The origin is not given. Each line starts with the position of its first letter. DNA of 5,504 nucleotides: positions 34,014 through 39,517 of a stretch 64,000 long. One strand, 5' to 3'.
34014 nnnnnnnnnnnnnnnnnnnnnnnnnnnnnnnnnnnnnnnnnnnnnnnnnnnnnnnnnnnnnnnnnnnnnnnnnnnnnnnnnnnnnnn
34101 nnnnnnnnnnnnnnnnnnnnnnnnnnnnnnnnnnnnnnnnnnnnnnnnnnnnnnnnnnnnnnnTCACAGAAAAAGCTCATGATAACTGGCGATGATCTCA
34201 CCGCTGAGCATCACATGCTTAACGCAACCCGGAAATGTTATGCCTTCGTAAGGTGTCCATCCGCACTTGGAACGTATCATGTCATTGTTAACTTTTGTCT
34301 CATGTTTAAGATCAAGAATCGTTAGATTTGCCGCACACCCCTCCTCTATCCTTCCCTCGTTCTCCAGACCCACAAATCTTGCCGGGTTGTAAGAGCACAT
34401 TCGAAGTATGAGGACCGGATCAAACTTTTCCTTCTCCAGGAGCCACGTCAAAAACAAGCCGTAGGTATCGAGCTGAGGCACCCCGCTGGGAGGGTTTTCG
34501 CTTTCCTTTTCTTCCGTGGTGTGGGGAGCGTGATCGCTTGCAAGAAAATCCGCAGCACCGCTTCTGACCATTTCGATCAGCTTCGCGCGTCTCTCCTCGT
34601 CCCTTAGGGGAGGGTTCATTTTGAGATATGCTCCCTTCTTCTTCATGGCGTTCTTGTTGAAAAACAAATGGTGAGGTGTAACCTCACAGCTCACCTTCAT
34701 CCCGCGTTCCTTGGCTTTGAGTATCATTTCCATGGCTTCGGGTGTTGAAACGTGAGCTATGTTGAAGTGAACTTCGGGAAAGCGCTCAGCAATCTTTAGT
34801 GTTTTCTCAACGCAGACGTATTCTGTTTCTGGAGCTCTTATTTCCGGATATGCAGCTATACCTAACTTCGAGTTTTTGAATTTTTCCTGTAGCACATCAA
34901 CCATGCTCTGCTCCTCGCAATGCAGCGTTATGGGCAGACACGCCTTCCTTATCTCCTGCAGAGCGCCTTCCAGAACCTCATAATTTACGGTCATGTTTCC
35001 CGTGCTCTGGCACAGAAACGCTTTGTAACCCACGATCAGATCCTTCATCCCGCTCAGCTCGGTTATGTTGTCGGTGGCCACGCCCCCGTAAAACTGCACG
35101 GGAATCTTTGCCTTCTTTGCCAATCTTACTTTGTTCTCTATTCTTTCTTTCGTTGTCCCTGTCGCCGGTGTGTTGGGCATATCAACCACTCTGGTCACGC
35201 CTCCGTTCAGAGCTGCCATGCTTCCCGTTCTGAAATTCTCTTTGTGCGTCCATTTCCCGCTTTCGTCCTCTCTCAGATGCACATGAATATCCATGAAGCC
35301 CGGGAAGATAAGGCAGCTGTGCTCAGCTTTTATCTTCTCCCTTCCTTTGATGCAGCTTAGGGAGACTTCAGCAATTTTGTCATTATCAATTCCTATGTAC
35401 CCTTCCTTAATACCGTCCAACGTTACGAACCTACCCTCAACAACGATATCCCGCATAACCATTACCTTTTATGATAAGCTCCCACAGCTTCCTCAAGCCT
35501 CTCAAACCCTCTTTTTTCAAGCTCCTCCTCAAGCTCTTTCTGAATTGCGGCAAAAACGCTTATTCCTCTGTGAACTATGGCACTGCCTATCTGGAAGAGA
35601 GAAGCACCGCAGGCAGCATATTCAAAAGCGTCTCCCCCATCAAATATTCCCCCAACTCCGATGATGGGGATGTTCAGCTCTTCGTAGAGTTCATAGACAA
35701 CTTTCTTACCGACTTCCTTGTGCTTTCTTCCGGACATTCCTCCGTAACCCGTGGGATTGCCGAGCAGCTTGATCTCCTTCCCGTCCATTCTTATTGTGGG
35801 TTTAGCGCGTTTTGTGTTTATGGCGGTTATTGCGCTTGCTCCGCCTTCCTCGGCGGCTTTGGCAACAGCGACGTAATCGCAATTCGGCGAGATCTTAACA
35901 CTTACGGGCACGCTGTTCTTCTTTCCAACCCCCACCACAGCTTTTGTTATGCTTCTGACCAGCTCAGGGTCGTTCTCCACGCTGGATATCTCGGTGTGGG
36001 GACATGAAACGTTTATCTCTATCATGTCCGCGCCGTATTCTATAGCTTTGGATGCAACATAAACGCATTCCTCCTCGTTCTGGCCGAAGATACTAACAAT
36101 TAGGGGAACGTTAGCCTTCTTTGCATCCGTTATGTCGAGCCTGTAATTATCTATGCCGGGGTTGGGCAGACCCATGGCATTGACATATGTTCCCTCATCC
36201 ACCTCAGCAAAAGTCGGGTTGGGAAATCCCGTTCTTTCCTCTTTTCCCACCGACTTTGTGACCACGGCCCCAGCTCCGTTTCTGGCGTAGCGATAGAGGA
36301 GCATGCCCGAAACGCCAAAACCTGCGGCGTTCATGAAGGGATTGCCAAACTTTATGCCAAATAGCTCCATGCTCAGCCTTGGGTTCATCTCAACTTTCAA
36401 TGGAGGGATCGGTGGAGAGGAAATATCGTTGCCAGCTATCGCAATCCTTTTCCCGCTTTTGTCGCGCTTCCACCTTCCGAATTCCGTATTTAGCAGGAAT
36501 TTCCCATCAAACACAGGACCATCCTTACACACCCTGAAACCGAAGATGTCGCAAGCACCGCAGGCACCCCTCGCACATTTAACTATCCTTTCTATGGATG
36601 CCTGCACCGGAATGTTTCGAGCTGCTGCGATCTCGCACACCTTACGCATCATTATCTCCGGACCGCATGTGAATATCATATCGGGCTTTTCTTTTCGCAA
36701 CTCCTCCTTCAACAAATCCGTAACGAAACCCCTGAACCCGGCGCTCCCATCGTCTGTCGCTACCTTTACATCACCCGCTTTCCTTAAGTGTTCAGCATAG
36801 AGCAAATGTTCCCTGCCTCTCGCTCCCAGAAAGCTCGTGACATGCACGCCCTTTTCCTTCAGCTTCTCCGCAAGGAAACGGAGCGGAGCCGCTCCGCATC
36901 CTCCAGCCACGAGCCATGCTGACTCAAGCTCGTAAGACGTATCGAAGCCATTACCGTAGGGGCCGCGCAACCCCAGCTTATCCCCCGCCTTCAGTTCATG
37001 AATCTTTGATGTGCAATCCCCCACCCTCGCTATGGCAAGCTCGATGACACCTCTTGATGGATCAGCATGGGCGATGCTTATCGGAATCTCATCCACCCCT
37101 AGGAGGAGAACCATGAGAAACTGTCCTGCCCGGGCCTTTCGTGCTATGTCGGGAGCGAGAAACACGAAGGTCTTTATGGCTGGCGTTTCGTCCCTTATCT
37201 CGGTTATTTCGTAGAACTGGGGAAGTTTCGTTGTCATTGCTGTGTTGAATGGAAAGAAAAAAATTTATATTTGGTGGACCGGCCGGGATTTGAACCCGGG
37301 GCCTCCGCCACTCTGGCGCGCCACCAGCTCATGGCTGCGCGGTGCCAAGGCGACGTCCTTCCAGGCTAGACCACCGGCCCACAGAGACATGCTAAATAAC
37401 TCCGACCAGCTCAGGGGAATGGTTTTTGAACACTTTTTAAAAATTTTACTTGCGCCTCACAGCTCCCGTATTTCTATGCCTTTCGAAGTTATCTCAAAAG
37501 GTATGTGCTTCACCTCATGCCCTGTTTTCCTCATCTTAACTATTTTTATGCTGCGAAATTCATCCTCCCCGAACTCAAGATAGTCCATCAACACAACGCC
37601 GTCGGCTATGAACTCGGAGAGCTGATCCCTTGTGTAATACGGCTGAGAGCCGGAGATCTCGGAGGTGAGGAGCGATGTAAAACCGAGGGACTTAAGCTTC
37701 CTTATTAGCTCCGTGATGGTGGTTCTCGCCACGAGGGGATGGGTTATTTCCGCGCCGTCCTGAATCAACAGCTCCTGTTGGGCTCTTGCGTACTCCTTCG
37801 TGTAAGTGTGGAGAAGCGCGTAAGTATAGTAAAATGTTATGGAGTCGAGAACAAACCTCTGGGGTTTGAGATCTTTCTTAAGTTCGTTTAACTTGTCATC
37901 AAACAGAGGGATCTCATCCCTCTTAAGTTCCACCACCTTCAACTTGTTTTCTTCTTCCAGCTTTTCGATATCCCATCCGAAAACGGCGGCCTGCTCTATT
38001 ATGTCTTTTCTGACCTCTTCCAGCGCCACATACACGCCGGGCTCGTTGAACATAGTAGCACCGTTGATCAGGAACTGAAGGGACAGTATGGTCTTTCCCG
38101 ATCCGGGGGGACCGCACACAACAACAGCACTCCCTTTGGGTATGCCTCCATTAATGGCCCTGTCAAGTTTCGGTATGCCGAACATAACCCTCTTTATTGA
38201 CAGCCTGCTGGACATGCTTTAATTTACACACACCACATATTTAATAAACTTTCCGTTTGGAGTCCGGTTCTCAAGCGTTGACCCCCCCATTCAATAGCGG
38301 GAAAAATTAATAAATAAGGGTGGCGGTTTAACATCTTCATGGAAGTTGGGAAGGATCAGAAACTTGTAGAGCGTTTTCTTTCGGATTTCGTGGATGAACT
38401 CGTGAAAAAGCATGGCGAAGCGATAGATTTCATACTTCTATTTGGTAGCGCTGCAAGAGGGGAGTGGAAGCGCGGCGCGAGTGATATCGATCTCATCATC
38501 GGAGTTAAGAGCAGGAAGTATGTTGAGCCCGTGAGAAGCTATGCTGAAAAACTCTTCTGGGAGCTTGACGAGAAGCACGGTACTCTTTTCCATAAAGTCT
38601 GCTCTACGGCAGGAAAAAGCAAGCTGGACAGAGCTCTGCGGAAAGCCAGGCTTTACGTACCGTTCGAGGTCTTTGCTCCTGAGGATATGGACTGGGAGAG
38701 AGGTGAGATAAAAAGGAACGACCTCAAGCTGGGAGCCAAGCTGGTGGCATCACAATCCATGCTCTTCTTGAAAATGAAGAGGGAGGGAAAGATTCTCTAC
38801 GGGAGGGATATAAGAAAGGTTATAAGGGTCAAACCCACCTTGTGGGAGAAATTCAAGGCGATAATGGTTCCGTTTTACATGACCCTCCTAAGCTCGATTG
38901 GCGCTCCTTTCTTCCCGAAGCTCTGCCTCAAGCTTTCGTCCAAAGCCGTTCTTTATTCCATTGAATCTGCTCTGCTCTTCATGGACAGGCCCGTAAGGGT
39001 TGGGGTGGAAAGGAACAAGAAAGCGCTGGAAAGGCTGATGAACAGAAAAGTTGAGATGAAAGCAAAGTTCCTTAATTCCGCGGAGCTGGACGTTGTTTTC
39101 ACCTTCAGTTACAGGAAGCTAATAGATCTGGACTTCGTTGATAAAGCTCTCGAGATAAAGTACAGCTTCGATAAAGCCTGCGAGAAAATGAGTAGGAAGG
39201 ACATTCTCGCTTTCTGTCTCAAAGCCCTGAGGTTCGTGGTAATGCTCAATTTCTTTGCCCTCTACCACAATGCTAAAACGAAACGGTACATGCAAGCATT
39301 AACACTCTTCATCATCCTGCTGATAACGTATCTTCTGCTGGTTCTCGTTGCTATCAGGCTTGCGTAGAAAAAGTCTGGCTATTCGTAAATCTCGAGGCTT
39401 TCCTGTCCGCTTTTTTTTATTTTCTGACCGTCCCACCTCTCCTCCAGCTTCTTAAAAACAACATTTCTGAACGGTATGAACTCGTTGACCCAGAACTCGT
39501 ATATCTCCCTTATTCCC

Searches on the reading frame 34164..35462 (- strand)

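Call 8: search_protein_families(library=pfam, proteins=[window:34164-35462:-], max_evalue=0.01)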
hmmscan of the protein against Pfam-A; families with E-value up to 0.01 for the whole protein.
window:34164-35462:- (432 aa): 2 families
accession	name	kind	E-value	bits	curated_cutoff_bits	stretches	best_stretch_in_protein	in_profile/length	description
PF01979.26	Amidohydro_1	-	1.9e-27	96.9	25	1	52-423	2-344/345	Amidohydrolase family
PF07969.17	Amidohydro_3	-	2.6e-09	37.5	29.7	1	339-424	399-471/472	Amidohydrolase family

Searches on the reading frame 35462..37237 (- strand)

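Call 8: search_protein_families(library=pfam, proteins=[window:35462-37237:-], max_evalue=0.01)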
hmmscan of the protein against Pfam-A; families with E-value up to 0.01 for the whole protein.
window:35462-37237:- (591 aa): 5 families
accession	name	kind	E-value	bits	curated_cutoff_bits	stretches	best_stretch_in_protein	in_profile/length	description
PF01180.27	DHO_dh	-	1.9e-65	221.4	27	1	288-573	2-291/291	Dihydroorotate dehydrogenase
PF01207.24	Dus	-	8.4e-12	45.3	20.4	1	366-537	43-199/311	Dihydrouridine synthase (Dus)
PF00175.26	NAD_binding_1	-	3.1e-09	37.9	22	1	109-201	1-108/109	Oxidoreductase NAD-binding domain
PF10418.14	DHODB_Fe-S_bind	-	1.7e-07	31.3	23.9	1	216-246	1-38/41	Iron-sulfur cluster binding domain of dihydroorotate dehydrogenase B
PF03060.21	NMO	-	0.00035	20.5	28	1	460-555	130-226/331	Nitronate monooxygenase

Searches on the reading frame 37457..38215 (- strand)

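Call 39: search_protein_families(library=pfam, proteins=[window:37457-38215:-], max_evalue=0.0001)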
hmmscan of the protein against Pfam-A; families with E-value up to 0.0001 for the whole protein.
window:37457-38215:- (252 aa): 2 families
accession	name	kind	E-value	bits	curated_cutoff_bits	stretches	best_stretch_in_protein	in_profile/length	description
PF06745.19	ATPase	-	2.2e-60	204.3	26.6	2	12-132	3-133/231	KaiC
PF13481.12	AAA_25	-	2.1e-07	31.2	27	1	7-108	12-121/195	AAA domain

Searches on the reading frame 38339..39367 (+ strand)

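Call 39: search_protein_families(library=pfam, proteins=[window:38339-39367:+], max_evalue=0.0001)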
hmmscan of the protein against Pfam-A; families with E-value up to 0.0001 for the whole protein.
window:38339-39367:+ (342 aa): 2 families
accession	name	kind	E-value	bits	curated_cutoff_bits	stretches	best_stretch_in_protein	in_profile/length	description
PF01909.29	NTP_transf_2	-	6.4e-08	33.3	21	1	17-77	4-62/93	Nucleotidyltransferase domain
PF18765.7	Polbeta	-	1.4e-06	28.8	26.9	1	21-61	6-44/93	Polymerase beta, Nucleotidyltransferase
